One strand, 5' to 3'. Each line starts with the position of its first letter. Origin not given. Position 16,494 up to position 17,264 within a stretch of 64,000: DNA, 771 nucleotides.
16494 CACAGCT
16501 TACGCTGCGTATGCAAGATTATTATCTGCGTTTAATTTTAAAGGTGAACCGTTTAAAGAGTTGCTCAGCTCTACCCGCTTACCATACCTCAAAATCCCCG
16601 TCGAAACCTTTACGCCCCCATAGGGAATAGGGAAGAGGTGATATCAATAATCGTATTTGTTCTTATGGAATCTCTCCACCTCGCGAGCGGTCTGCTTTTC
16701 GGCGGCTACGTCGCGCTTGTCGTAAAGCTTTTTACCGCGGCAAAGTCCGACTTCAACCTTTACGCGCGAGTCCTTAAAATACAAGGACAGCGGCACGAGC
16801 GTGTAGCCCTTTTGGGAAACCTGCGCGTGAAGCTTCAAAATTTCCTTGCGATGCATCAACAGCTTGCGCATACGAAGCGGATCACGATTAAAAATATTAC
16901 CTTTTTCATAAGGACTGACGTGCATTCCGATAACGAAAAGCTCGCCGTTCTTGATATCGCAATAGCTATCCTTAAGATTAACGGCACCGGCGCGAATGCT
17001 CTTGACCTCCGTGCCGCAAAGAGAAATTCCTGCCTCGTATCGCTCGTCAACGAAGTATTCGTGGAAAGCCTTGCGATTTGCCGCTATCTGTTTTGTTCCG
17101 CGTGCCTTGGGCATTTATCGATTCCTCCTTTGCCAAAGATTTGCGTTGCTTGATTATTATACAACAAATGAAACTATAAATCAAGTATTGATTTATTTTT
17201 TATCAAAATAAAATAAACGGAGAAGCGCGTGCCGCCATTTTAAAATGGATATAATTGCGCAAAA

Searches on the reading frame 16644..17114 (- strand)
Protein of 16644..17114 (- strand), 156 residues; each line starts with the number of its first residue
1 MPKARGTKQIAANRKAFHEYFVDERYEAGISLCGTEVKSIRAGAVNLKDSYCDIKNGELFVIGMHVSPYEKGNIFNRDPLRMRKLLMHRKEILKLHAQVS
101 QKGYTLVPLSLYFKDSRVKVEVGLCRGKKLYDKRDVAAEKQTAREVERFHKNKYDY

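Call 36: find_encoding_contigs(protein=window:16644-17114:-, flank=10000, max_places=10)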
Protein window:16644-17114:- (156 aa): 22 contigs read that carry it; 10 places shown.
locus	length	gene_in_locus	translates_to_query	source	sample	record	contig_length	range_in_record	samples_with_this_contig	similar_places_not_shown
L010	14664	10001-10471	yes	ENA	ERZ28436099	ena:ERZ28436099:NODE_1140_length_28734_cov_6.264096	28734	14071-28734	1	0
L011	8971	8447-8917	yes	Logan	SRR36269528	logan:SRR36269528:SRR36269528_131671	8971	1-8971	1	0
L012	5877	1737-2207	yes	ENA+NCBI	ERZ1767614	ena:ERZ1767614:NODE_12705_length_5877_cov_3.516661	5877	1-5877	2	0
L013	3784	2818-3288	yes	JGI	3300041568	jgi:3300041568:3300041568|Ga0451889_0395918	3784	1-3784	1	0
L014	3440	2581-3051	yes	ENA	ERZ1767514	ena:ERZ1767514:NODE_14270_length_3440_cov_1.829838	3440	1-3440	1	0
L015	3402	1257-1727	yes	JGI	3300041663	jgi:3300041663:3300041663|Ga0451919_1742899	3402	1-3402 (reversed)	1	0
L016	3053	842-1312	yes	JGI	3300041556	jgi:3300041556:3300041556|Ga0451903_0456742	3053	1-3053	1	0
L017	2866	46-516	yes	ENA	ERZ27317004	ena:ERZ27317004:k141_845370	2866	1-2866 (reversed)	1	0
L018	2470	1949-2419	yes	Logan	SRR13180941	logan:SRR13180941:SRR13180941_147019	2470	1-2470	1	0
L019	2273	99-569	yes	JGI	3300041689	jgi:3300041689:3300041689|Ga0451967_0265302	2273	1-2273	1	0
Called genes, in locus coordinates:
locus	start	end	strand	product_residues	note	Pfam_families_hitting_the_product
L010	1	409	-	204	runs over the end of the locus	PF00574:CLP_protease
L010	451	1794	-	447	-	PF05697:Trigger_N, PF00254:FKBP_C, PF05698:Trigger_C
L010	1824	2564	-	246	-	PF00149:Metallophos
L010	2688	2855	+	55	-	PF07561:DUF1540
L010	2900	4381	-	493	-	PF14821:Thr_synth_N, PF00291:PALP, PF24857:THR4_C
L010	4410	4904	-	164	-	PF02021:UPF0102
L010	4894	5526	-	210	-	PF01351:RNase_HII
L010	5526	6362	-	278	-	PF03193:RsgA_GTPase (faint), PF01926:MMR_HSR1, PF02421:FeoB_N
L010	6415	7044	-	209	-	PF10502:Peptidase_S26, PF00717:Peptidase_S24 (weak)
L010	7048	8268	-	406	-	PF01676:Metalloenzyme, PF10143:PhosphMutase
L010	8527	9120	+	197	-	-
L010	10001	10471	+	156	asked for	PF01668:SmpB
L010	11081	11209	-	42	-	-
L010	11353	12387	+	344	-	PF01909:NTP_transf_2 (weak), PF18765:Polbeta (faint)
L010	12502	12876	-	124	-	PF04892:VanZ-LLP1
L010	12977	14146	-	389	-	PF02350:Epimerase_2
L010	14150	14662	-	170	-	?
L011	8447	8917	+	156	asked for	PF01668:SmpB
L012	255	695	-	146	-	PF01676:Metalloenzyme, PF10143:PhosphMutase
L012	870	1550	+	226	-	-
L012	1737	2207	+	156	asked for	PF01668:SmpB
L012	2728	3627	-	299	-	PF01209:Ubie_methyltran, PF08241:Methyltransf_11, PF13649:Methyltransf_25 (weak)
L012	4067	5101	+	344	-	PF01909:NTP_transf_2 (weak), PF18765:Polbeta (faint)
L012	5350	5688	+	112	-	-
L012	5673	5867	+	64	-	-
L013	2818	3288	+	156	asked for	PF01668:SmpB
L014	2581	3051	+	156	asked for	PF01668:SmpB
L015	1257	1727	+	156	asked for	PF01668:SmpB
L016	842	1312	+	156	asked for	PF01668:SmpB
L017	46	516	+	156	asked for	PF01668:SmpB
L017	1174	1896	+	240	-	PF00561:Abhydrolase_1, PF12697:Abhydrolase_6 (weak), PF03959:FSH1 (faint), PF12146:Hydrolase_4 (faint)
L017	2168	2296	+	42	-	PF08279:HTH_11 (weak), PF13560:HTH_31, PF12844:HTH_19 (weak), PF01381:HTH_3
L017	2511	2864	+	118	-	?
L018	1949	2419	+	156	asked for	PF01668:SmpB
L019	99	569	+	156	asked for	PF01668:SmpB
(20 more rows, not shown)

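Call 64: find_homologous_proteins(query=L012:4067-5098:+, max_evalue=1e-60)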
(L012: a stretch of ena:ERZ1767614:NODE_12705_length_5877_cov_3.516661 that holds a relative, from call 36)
Query L012:4067-5098:+ (344 aa): 827 proteins with E <= 1e-60 among 2653 candidates; the best 120 are listed.
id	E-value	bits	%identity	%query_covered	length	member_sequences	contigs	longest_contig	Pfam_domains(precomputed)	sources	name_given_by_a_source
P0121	1.6e-212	723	95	100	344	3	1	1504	PF18765.8,PF01909.30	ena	-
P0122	2.9e-203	692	91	100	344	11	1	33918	PF18765.8,PF01909.30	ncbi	-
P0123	2.8e-188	643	83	100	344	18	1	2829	PF18765.8,PF01909.30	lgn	-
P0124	1.6e-178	611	79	100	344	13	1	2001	PF18765.8,PF01909.30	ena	-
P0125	1.7e-178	611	78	100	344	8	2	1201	PF18765.8,PF01909.30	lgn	-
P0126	7.6e-177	605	78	100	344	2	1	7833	PF18765.8,PF01909.30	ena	-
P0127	5.0e-172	589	83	93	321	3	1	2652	PF18765.8,PF01909.30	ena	-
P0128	9.0e-171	585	75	99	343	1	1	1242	PF18765.8,PF01909.30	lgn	-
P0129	9.1e-166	569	75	100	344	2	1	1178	-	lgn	-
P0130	1.6e-165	568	74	100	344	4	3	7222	-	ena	-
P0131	3.5e-165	567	73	100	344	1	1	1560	PF01909.30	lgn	-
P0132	5.2e-165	566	73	99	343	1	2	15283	PF18765.8,PF01909.30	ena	-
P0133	9.9e-165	566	73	99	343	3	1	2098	PF18765.8,PF01909.30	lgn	-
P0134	1.4e-164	565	75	100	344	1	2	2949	-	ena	-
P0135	2.2e-164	564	74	100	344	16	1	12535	-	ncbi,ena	-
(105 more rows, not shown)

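Call 65: find_encoding_contigs(protein=P0122, flank=10000, max_places=6)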
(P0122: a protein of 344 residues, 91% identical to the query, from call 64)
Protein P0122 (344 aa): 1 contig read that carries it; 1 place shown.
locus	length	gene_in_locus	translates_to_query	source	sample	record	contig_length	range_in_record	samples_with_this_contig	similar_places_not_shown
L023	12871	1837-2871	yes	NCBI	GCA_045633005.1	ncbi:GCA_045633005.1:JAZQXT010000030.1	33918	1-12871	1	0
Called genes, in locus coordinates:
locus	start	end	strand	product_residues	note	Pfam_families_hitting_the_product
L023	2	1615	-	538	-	?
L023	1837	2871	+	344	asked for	PF01909:NTP_transf_2 (weak), PF18765:Polbeta (faint)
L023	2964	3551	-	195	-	-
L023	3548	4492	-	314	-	PF05738:Cna_B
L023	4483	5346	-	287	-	PF04203:Sortase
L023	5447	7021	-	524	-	PF16569:GramPos_pilinBB, PF17802:SpaA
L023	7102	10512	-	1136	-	PF17802:SpaA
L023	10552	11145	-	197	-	PF10502:Peptidase_S26, PF00717:Peptidase_S24 (weak)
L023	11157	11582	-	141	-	-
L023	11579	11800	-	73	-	PF13443:HTH_26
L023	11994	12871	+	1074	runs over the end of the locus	-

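Call 66: find_encoding_contigs(protein=P0126, flank=6000, max_places=4)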
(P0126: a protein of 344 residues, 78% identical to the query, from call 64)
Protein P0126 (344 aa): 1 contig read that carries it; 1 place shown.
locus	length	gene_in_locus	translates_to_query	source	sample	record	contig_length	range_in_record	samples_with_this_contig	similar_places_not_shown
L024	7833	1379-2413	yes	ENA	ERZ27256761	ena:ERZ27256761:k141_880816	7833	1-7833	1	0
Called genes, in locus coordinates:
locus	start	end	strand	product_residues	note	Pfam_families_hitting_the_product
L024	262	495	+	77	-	-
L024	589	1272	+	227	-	PF01980:TrmO_N, PF18389:TrmO_C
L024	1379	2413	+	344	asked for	PF01909:NTP_transf_2 (weak), PF18765:Polbeta (faint)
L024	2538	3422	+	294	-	PF04055:Radical_SAM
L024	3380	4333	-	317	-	PF01551:Peptidase_M23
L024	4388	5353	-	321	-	PF01207:Dus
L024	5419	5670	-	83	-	-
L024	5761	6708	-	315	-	-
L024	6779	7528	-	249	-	PF01171:ATP_bind_3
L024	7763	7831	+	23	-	?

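Call 74: search_protein_families(library=ncbifam, proteins=[L012:4067-5098:+, L017:1174-1893:+, L012:5350-5685:+], max_evalue=0.001)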
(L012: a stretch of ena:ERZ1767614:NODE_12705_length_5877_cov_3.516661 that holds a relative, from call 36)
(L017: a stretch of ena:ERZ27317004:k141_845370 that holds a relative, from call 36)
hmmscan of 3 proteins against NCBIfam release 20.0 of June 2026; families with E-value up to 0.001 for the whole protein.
L012:4067-5098:+ (344 aa): 1 family
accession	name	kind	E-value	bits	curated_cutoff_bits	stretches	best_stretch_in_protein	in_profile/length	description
NF047752.1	MntA_antitoxin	equivalog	5e-05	23.1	60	1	24-53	7-36/106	type VII toxin-antitoxin system MntA family adenylyltransferase antitoxin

L017:1174-1893:+ (240 aa): 9 families
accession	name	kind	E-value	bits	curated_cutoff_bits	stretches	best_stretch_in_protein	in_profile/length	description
TIGR03695.1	menH_SHCHC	equivalog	3.8e-11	42.9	208.55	1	12-233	3-244/252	2-succinyl-6-hydroxy-2,4-cyclohexadiene-1-carboxylate synthase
NF051488.1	bifunc_PcaDC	exception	3.4e-06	26.5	390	1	31-225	34-235/375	bifunctional 3-oxoadipate enol-lactonase/4-carboxymuconolactone decarboxylase PcaDC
TIGR01250.1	pro_imino_pep_2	subfamily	5.1e-06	26.3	167.65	1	51-134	73-156/288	proline iminopeptidase-family hydrolase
NF058580.1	lipase_V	equivalog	6.9e-06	25.9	300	1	8-216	22-215/230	EstV family lipase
TIGR01738.1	bioH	equivalog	2.9e-05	23.8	206.95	1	12-223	5-228/245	pimeloyl-ACP methyl ester esterase BioH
NF050089.1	i_nPHAscl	equivalog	5.7e-05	22.3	300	1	12-105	19-117/288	intracellular short-chain-length polyhydroxyalkanoate depolymerase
NF033854.1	esterase_BioV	equivalog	0.00015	21.6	150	1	64-141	16-89/167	pimelyl-ACP methyl ester esterase BioV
NF050058.1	e_dPHAscl_type1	hypoth_equivalog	0.00023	20.7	150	1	60-127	92-160/276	extracellular catalytic domain type 1 short-chain-length polyhydroxyalkanoate depolymerase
NF051487.1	bifunc_PcaCD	exception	0.00037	19.7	430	1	7-222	168-393/413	bifunctional 4-carboxymuconolactone decarboxylase/3-oxoadipate enol-lactonase PcaCD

L012:5350-5685:+ (112 aa): 0 families

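Call 79: find_encoding_contigs(protein=P0123, flank=3000, max_places=4)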
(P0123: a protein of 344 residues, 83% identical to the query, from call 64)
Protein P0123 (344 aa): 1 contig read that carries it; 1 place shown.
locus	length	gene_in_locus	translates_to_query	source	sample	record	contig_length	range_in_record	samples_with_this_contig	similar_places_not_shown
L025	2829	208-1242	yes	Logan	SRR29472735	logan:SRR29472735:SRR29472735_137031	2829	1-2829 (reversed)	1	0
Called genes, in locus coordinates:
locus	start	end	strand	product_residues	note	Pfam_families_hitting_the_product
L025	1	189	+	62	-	?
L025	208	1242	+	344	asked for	PF01909:NTP_transf_2 (weak), PF18765:Polbeta (faint)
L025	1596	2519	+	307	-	-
